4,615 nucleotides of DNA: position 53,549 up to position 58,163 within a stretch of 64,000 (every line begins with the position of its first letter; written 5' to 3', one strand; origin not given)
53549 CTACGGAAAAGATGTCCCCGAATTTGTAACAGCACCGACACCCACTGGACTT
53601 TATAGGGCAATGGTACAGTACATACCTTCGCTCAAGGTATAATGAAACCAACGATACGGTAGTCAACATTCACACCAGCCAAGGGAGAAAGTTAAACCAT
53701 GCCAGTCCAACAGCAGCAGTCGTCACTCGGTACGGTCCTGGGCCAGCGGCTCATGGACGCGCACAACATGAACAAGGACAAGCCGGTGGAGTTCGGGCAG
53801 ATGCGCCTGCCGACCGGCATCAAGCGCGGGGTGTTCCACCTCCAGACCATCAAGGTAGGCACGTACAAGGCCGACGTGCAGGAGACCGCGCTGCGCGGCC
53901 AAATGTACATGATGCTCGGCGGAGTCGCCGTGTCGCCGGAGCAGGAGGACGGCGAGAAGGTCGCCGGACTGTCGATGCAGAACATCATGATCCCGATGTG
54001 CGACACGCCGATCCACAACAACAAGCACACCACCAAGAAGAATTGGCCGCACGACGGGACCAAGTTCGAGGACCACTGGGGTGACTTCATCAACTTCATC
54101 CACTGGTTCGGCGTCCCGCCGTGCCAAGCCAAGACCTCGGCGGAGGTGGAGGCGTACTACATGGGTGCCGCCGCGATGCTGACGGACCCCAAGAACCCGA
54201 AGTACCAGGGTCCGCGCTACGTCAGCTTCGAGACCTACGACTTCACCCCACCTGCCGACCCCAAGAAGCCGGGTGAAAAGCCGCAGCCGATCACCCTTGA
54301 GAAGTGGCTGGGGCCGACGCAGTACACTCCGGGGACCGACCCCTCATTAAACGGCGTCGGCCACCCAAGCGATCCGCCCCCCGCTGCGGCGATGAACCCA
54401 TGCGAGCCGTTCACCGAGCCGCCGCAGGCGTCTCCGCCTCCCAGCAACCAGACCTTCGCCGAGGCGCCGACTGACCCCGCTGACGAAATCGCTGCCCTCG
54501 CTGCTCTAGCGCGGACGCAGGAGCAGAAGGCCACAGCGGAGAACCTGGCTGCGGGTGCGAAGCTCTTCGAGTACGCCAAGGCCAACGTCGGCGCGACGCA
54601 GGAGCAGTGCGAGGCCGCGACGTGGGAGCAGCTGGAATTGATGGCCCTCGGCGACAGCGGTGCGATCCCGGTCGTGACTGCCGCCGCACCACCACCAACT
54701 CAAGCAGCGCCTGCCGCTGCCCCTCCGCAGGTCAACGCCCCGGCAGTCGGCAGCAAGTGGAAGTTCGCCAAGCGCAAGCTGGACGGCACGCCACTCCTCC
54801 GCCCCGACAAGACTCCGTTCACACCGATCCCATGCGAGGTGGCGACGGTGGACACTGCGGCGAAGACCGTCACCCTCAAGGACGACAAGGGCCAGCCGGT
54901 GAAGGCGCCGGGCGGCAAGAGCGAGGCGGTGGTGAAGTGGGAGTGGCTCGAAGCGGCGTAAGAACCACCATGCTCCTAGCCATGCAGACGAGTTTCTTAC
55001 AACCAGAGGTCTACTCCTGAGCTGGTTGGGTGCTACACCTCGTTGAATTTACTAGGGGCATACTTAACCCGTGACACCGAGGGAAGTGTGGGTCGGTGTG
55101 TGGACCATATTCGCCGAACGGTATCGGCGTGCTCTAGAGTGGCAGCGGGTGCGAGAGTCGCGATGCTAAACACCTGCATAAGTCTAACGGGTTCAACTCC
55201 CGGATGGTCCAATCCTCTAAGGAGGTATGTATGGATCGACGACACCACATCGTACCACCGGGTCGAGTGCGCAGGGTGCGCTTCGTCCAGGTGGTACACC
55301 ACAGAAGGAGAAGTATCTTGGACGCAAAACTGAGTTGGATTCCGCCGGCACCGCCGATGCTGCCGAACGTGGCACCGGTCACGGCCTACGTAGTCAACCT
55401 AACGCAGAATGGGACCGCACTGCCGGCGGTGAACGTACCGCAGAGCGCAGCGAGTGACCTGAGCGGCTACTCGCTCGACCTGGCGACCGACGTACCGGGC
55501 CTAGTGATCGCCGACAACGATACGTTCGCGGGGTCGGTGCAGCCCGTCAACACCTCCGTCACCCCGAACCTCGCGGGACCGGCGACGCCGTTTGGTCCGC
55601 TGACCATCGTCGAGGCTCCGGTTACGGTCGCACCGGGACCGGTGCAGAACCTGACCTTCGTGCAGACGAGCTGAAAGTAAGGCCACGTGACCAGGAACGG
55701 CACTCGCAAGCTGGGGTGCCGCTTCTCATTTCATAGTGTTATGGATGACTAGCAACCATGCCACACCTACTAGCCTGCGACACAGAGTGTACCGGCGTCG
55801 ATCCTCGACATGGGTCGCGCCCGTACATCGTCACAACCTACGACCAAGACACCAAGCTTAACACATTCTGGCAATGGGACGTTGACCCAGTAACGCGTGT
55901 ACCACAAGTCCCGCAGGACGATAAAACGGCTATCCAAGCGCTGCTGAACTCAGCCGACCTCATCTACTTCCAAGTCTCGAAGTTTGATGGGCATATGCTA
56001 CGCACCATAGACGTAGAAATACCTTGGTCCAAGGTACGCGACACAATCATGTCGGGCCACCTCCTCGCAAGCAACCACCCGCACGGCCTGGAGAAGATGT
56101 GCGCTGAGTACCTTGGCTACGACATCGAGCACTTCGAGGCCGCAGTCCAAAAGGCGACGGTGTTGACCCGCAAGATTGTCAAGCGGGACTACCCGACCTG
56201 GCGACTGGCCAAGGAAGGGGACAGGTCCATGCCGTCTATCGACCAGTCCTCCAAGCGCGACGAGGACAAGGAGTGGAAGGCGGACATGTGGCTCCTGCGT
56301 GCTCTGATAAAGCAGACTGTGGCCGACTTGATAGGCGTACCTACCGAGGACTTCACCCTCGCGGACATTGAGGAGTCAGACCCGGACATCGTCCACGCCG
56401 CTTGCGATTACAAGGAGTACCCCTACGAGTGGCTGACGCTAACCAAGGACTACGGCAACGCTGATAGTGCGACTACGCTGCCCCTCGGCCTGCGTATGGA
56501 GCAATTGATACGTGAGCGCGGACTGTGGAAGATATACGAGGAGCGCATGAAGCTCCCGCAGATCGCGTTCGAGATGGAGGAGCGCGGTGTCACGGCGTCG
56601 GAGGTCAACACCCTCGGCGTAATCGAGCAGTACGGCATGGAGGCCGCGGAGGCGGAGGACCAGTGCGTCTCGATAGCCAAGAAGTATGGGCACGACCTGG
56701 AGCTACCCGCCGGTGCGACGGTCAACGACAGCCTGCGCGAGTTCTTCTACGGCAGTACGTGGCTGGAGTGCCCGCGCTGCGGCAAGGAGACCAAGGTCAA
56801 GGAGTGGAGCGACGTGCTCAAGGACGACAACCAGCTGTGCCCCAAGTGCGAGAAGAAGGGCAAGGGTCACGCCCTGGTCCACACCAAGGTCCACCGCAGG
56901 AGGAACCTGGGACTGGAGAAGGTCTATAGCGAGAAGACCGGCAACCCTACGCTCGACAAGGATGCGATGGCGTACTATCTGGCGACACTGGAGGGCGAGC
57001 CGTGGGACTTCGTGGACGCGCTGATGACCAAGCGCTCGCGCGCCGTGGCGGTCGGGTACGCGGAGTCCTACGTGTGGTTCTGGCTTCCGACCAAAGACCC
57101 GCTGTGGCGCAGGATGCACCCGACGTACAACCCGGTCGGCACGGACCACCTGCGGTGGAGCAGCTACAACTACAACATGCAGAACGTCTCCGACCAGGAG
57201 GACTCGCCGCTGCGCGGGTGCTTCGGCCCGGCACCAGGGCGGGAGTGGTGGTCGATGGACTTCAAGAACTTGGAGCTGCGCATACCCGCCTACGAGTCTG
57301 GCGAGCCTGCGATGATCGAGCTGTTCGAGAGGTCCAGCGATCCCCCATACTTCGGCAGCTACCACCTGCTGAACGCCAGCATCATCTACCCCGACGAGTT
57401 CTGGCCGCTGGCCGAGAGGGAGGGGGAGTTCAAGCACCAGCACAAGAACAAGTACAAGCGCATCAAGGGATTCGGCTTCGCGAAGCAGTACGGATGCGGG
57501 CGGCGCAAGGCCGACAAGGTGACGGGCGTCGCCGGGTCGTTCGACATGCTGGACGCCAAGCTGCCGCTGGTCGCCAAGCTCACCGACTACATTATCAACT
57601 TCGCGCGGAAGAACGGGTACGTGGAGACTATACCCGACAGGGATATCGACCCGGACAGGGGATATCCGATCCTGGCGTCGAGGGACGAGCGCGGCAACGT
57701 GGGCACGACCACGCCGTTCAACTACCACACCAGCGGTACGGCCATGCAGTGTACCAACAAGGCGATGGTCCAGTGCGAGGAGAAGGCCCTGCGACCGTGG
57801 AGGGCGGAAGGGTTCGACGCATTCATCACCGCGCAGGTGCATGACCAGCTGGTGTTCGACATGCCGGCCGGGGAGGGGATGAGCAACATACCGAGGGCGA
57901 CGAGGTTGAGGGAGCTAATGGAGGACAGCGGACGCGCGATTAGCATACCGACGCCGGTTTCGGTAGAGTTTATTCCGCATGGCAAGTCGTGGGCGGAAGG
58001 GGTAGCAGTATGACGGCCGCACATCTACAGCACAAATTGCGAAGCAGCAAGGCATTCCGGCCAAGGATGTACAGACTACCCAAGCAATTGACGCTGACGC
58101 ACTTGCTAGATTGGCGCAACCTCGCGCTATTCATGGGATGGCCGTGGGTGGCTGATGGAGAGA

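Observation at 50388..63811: About ten early/replication genes start with the heptapeptide M-P-x-L-x-x-P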

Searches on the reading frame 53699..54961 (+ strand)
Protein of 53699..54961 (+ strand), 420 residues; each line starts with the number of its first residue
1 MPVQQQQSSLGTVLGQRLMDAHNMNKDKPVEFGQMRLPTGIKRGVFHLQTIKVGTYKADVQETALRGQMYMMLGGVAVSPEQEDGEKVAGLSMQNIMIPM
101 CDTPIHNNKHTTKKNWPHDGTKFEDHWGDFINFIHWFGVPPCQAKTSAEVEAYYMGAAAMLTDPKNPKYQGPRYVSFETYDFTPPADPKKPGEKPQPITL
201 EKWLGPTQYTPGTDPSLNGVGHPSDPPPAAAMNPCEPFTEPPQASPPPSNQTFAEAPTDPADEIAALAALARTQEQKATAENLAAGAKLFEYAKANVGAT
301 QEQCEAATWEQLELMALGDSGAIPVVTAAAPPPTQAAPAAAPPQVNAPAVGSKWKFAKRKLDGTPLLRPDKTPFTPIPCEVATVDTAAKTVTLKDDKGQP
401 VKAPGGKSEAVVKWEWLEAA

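Call 8: search_protein_families(library=pfam, proteins=[window:53699-54961:+], max_evalue=0.01)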
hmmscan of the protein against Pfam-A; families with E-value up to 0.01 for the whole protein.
window:53699-54961:+ (420 aa): 0 families

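Call 9: search_protein_families(library=phrogs, proteins=[window:53699-54961:+], max_evalue=0.001)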
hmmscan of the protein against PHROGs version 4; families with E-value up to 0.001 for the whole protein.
window:53699-54961:+ (420 aa): 0 families

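Call 35: search_solved_structures(query=window:53699-54961:+, max_evalue=1)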
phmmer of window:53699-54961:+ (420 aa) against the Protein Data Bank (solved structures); distinct sequences matched with E-value up to 1: 2.
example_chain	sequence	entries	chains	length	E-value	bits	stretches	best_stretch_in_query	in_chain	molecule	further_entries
6dec_M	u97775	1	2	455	0.033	16.5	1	245-307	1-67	NCK-interacting protein with SH3 domain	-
9m5e_H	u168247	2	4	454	0.071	15.4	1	247-307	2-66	NCK-interacting protein with SH3 domain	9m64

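Call 52: find_homologous_proteins(query=window:53699-54961:+)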
Query window:53699-54961:+ (420 aa): 12 proteins with E <= 0.001 among 8000 candidates.
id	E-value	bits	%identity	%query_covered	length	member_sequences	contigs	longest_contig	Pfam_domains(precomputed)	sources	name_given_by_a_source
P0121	1.3e-285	965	100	100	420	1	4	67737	-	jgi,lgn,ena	-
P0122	3.3e-53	199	37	100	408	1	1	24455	-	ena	-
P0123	4.3e-51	192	35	100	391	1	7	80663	-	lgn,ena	-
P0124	1.4e-49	187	37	99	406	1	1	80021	-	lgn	-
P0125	9.6e-48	181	37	100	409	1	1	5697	-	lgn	-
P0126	1.2e-44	171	35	100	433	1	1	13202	-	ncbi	-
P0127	3.2e-44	170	33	100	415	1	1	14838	-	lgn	-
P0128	3.5e-44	170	35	100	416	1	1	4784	-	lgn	-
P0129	1.6e-40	158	34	100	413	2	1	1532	-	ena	-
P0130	6.8e-39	152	32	100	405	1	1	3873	-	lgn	-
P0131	4.2e-38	150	33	100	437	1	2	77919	-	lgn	-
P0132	1.7e-37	148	31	100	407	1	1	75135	-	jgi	jgi:hypothetical protein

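Call 61: predict_structure(alignment_id=A2)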
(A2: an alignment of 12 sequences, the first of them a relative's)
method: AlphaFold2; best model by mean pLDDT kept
length: 420 residues; sequences in the alignment: 12
mean_pLDDT: 63.6   pTM: 0.42
mean pLDDT of the five models: 63.6, 63.4, 62.8, 62.7, 59.1
residues with pLDDT >= 90: 0; 70-90: 194; 50-70: 134; < 50: 92
segments of 3 or more residues with pLDDT < 50: 1-8, 32-36, 107-116, 218-258, 320-345
pLDDT, mean of each block of 10 residues (from residue 1): 42 79 74 50 77 70 67 78 69 70 56 48 80 79 85 84 71 75 67 63 72 52 28 26 29 36 70 62 70 66 66 64 36 29 56 75 68 76 83 81 63 74
secondary structure, 60 per line:
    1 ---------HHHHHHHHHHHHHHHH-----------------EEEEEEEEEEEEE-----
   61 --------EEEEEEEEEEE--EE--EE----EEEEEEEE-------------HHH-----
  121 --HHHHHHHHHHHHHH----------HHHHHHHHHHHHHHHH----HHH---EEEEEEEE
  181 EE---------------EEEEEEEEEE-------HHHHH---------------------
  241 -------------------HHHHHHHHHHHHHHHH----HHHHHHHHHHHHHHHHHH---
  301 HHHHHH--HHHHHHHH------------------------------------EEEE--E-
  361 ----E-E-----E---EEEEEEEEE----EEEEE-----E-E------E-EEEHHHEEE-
elements in order: H10-25 E43-55 E69-79 E92-99 H123-136 H147-162 E173-182 E198-207 H215-219 H260-275 H280-297 H301-306 H309-316 E353-356 E377-385 E390-394 E411-413 E417-419

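Call 64: fold_search(model_id=the predicted structure, library=pdb)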
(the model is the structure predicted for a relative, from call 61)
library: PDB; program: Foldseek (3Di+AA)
matches with E <= 10: 528; with E <= 0.001: 0
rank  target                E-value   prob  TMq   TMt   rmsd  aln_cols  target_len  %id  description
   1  4hcz_B                1.2e-01  1.00  0.11  0.73   3.4        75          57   11  PHF1 Tudor in complex with H3K36me3 (released 2012-11-14)
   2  6wat_AA               1.2e-01  1.00  0.11  0.70   3.4        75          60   11  complex structure of PHF1 (released 2020-08-26)
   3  9f11_H                1.2e-01  0.05  0.08  0.08  26.3       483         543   13  CryoEM structure of the F plasmid relaxosome with oriT DNA ss-27_+3ds+4_+143 and TraI its TE mode, derived from ss-27_ (released 2025-06-04)
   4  5xfp_A                1.3e-01  1.00  0.11  0.15   3.5        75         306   11  Binary complex of PHF1 and a double stranded DNA (released 2017-09-13)
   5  7lky_A                1.3e-01  1.00  0.12  0.73   3.4        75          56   11  Crystal Structure of PHF1 Tudor domain in complex with a peptidomimetic ligand UNC6641 (released 2021-12-15)
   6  6wat_DC               1.4e-01  1.00  0.12  0.69   3.4        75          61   11  complex structure of PHF1 (released 2020-08-26)
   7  4hcz_A                1.5e-01  1.00  0.11  0.71   3.4        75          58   11  PHF1 Tudor in complex with H3K36me3 (released 2012-11-14)
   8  4a4f_MODEL_1_A        1.5e-01  1.00  0.11  0.62   4.4        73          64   12  Solution structure of SPF30 Tudor domain in complex with symmetrically dimethylated arginine (released 2011-11-30)
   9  2m0o_MODEL_1_A        1.5e-01  0.99  0.12  0.56   4.8        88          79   16  The solution structure of human PHF1 in complex with H3K36me3 (released 2013-01-16)
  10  2l8d_MODEL_1_A        1.6e-01  1.00  0.11  0.60   3.0        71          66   15  Structure/function of the LBR Tudor domain (released 2011-11-09)
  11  9i9z_B                1.6e-01  0.18  0.10  0.20  13.9       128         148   14  LpDE from Escherichia coli (released 2025-12-10)
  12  5xfp_E                1.7e-01  1.00  0.10  0.14   3.5        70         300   11  Binary complex of PHF1 and a double stranded DNA (released 2017-09-13)
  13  8h43_C                1.8e-01  1.00  0.11  0.74   3.2        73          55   11  Crystal structure of PHF1 Tudor domain in complex with hit 1 (released 2023-10-18)
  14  2e5p_MODEL_1_A        1.8e-01  1.00  0.11  0.58   3.3        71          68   11  Solution structure of the TUDOR domain of PHD finger protein 1 (PHF1 protein) (released 2007-06-26)
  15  7lky_B                2.0e-01  1.00  0.10  0.68   3.4        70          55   11  Crystal Structure of PHF1 Tudor domain in complex with a peptidomimetic ligand UNC6641 (released 2021-12-15)
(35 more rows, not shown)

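Call 78: fold_search(model_id=the predicted structure, library=viral)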
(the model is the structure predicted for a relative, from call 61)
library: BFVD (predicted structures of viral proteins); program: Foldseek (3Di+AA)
matches with E <= 10: 515; with E <= 0.001: 4
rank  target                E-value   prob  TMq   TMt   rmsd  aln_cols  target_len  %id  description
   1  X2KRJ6                1.0e-05  1.00  0.19  0.26  27.0       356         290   13  Asp-rich protein [Mycobacterium phage Hawkeye]
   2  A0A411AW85            1.4e-04  0.96  0.16  0.21  26.5       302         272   14  Uncharacterized protein [Pantoea phage vB_PagM_LIET2]
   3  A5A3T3                3.3e-04  0.95  0.18  0.24  27.7       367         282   18  (no name in the UniProt tables at hand)
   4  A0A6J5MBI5            5.5e-04  0.99  0.17  0.35  17.6       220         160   14  DUF669 domain-containing protein [uncultured Caudovirales phage]
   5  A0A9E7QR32            2.1e-03  0.97  0.19  0.32  16.9       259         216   13  Uncharacterized protein [Gordonia phage OtterstedtS21]
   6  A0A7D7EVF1            3.0e-03  0.80  0.16  0.24  22.7       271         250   13  (no name in the UniProt tables at hand)
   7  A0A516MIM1            4.6e-03  0.72  0.15  0.20  18.2       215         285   18  (no name in the UniProt tables at hand)
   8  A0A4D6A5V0            6.1e-03  0.89  0.17  0.31  20.4       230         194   10  (no name in the UniProt tables at hand)
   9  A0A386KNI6            6.5e-03  0.85  0.16  0.34  16.2       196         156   10  (no name in the UniProt tables at hand)
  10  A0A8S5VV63            1.1e-02  0.85  0.11  0.15  20.4       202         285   13  (no name in the UniProt tables at hand)
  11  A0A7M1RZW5            1.1e-02  0.77  0.19  0.22  20.6       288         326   12  Single stranded DNA-binding protein [uncultured phage cr110_1]
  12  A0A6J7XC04            1.2e-02  0.80  0.17  0.31  21.5       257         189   11  Uncharacterized protein [uncultured Caudovirales phage]
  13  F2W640                2.0e-02  0.69  0.17  0.22  16.1       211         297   12  Uncharacterized protein [Pseudomonas phage P3_CHA]
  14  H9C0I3                2.3e-02  0.44  0.14  0.26  24.6       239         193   11  (no name in the UniProt tables at hand)
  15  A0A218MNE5            3.1e-02  0.08  0.07  0.05  36.0       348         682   11  Uncharacterized protein [uncultured virus]
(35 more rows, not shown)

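Call 80: search_solved_structures(query=A2, max_evalue=10)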
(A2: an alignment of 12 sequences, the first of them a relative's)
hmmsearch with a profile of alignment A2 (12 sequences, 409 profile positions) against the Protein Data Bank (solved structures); distinct sequences matched with E-value up to 10: 1.
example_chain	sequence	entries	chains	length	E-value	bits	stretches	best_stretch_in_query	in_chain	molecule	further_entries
1kfm_A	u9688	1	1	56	0.81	12.1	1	253-290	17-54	MAJOR OUTER MEMBRANE LIPOPROTEIN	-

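Call 81: search_protein_families(library=pfam, alignment_id=A2, max_evalue=1)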
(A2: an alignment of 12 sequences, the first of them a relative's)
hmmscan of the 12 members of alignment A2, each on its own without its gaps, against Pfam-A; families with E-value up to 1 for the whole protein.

A. member 1, P0121 (420 aa): 0 families

B. families by the number of members that match (of 12 scanned): 6 families
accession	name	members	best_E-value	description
PF08105.16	Antimicrobial10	1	0.055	Metchnikowin family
PF09394.16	Inhibitor_I42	1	0.093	Chagasin family peptidase inhibitor I42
PF11521.13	TFIIE-A_C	1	0.16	C-terminal general transcription factor TFIIE alpha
PF20700.3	Mutator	1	0.18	Mutator-like transposase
PF05099.18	TerB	1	0.18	Tellurite resistance protein TerB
PF11182.14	AlgF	1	0.22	Alginate O-acetyl transferase AlgF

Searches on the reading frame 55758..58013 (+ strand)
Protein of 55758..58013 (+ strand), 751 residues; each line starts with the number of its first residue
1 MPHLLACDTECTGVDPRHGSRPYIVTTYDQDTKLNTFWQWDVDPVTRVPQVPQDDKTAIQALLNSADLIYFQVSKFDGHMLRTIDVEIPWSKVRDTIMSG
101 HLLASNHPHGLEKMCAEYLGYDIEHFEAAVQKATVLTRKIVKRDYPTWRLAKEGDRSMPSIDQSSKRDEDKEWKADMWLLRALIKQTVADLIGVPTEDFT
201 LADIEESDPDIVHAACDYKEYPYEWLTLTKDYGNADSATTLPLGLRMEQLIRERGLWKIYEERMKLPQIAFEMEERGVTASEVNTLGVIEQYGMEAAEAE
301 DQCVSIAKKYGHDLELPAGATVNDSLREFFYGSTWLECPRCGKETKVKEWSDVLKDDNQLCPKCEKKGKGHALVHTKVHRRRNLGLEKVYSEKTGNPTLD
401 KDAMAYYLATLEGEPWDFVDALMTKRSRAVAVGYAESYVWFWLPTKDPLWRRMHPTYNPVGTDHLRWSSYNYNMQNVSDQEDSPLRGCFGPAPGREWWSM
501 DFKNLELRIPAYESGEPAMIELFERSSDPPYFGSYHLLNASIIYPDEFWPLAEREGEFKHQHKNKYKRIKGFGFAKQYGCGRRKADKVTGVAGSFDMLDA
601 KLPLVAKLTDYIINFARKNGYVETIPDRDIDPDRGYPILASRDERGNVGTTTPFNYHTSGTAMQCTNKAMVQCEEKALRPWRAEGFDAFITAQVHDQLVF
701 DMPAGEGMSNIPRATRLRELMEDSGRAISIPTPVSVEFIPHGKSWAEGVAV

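Call 5: search_dna_similar(query=window:55758-58013:+, collection=phages, mode=protein, max_rows=30)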
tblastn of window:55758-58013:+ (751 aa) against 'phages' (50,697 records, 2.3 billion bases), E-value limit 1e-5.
Records with a match: 569; places in all: 569; records where one place covers at least 80% of the query: 0.
Best place of each record, by identity: <60% 569.
By first word of the organism name: Mycobacterium 385; Listeria 49; Enterococcus 38; Bacteriophage 18; Bacillus 12; Bacteroides 11; Thermus 10; Arthrobacter 10; Serratia 6; uncultured 6; and 12 more.
By host as written in the record: Mycobacterium smegmatis mc2 155 267; Mycobacterium smegmatis mc#155 64; Listeria monocytogenes 41; - 37; Mycobacterium smegmatis mc2155 20; Enterococcus faecalis 12; Bacteroides intestinalis DSM 108646 11; Arthrobacter sp. ATCC 21022 8; and 58 more.
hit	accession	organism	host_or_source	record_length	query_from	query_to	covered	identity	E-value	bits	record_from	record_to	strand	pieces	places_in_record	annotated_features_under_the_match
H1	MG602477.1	Bacillus phage BCP01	Bacillus cereus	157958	162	738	77%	21.4%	3e-7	60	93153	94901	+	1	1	DNA replication/modification protein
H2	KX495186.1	Bacillus phage PK16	Bacillus cereus ATCC 21772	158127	162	738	77%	21.4%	4e-7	60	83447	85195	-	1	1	putative DNA polymerase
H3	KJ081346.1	Bacillus phage BCP8-2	Bacillus cereus JCM 2152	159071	162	706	73%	20.8%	1e-6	58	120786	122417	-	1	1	putative DNA polymerase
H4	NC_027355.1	Bacillus phage BCP8-2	Bacillus cereus JCM 2152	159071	162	706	73%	20.8%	1e-6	58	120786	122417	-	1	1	DNA polymerase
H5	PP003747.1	Bacillus phage Z3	Bacillus cereus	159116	216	738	70%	20.5%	3e-6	57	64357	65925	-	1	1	putative DNA polymerase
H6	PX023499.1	Bacillus phage PHZU0001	Bacillus sp.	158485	216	738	70%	20.5%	3e-6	57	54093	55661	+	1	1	record has no annotation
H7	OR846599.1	Enterococcus phage Efs 1-1-1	Enterococcus faecalis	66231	343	748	54%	25.2%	3e-10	70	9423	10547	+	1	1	record has no annotation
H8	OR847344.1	Listeria phage LM 4-11-1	Listeria monocytogenes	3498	384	745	48%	27.0%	7e-17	91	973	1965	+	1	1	record has no annotation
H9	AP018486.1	Mycobacterium phage PP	-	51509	383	732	47%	27.0%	4e-13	80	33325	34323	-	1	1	putative DNA polymerase I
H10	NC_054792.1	Mycobacterium phage PP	-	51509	383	732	47%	27.0%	4e-13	80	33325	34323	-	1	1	DNA polymerase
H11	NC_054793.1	Mycobacterium phage Kimona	Mycobacterium smegmatis mc2 155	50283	402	746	46%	26.6%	7e-14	82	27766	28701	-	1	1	43: DNA polymerase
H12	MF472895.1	Mycobacterium phage Kimona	Mycobacterium smegmatis mc2 155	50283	402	746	46%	26.6%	7e-14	82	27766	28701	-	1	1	43: DNA polymerase I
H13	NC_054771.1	Mycobacterium phage MA5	Mycobacterium smegmatis mc#155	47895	383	746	48%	24.9%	9e-12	75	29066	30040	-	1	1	45: DNA polymerase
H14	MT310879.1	Mycobacterium phage MA5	Mycobacterium smegmatis mc#155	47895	383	746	48%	24.9%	9e-12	75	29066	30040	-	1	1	45: DNA polymerase I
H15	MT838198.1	Bacteriophage sp.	human fecal samples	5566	428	747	43%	28.0%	1e-14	84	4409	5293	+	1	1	record has no annotation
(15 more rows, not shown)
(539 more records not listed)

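Call 8: search_protein_families(library=pfam, proteins=[window:55758-58013:+], max_evalue=0.01)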
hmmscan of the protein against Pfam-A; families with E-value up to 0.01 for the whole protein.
window:55758-58013:+ (751 aa): 3 families
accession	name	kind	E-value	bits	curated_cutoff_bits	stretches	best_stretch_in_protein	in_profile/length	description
PF00476.26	DNA_pol_A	-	7.4e-25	88.1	34.3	1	446-747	100-381/381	DNA polymerase family A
PF01612.26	DNA_pol_A_exo1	-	5.9e-06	26.6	23.6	1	5-126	23-135/173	3'-5' exonuclease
PF14205.11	Cys_rich_KTR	-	0.00083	19.6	25.5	1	334-366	2-35/54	Cysteine-rich KTR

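Call 9: search_protein_families(library=phrogs, proteins=[window:55758-58013:+], max_evalue=0.001)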
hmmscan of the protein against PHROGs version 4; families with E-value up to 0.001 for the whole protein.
window:55758-58013:+ (751 aa): 4 families
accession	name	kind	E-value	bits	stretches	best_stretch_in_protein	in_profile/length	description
phrog_17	-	DNA, RNA and nucleotide metabolism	5.5e-56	191.3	1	3-748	671-1233/1445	DNA polymerase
phrog_2573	-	DNA, RNA and nucleotide metabolism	1.2e-10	42.1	1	487-706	7-233/336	DNA polymerase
phrog_5995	-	DNA, RNA and nucleotide metabolism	0.00011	22.8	1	600-706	33-132/236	DNA polymerase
phrog_12241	-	DNA, RNA and nucleotide metabolism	0.00013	22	0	4-118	129-248/502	DNA polymerase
